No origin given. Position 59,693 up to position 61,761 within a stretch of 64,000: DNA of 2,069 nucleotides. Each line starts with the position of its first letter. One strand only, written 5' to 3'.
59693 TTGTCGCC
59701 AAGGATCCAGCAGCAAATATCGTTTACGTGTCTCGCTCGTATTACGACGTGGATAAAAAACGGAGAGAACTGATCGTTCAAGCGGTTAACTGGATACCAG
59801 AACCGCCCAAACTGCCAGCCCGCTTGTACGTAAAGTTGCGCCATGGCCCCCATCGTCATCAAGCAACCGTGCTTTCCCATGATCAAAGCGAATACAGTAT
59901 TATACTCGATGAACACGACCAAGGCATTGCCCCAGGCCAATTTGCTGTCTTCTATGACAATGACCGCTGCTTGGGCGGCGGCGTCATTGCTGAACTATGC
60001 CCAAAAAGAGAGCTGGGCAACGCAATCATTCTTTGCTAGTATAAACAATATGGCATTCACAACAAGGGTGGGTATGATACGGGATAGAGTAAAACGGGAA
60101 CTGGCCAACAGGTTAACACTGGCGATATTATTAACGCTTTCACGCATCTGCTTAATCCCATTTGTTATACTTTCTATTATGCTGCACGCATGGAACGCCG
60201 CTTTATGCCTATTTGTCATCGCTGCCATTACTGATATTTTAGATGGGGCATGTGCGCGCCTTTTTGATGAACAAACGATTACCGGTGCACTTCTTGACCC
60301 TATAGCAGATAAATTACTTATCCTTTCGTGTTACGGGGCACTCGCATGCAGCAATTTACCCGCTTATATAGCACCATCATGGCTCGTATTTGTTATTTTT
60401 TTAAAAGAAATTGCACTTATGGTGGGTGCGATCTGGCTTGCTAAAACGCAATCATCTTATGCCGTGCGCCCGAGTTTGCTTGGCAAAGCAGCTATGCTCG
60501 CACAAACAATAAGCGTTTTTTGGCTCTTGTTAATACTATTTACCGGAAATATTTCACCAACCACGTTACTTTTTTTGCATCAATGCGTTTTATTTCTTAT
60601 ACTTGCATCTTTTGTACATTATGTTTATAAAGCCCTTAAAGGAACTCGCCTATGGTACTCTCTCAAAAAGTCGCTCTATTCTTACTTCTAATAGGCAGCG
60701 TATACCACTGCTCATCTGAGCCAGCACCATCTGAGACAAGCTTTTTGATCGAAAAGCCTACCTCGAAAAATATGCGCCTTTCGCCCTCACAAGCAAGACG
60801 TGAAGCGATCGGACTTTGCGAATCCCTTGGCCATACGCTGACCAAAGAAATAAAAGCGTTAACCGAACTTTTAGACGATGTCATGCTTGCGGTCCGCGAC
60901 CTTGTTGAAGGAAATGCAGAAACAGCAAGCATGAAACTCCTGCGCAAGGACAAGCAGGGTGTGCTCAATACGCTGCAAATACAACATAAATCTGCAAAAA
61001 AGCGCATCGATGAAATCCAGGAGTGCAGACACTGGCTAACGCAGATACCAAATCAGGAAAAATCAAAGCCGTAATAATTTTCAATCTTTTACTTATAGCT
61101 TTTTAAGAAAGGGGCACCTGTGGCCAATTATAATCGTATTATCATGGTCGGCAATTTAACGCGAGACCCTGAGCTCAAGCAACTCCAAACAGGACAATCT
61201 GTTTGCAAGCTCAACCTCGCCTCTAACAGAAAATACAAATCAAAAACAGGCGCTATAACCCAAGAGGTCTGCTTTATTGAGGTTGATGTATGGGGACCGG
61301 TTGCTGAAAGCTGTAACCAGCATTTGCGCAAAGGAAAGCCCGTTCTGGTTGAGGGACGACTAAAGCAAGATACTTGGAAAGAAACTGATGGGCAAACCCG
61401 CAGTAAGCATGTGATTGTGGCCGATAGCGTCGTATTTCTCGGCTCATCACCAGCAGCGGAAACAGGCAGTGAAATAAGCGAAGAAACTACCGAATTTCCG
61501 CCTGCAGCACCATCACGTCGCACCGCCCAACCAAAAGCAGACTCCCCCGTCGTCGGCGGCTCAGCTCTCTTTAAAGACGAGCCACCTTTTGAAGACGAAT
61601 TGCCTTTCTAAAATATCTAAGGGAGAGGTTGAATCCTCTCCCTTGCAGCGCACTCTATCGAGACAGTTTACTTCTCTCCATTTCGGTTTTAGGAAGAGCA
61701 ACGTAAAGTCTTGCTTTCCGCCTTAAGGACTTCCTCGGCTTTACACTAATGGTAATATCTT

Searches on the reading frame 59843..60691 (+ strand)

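Call 77: search_protein_families(library=pfam, proteins=[window:59843-60691:+], max_evalue=0.001)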
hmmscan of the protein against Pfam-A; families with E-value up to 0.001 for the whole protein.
window:59843-60691:+ (282 aa): 1 family
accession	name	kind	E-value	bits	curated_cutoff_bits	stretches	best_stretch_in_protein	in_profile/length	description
PF01066.26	CDP-OH_P_transf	-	3.9e-25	89.4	22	1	92-239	2-138/152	CDP-alcohol phosphatidyltransferase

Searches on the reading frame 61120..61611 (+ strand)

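Call 77: search_protein_families(library=pfam, proteins=[window:61120-61611:+], max_evalue=0.001)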
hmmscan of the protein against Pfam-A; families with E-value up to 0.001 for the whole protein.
window:61120-61611:+ (163 aa): 1 family
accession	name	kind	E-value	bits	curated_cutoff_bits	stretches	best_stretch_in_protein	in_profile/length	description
PF00436.31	SSB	-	4e-32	110.8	26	1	5-107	2-104/104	Single-strand binding protein family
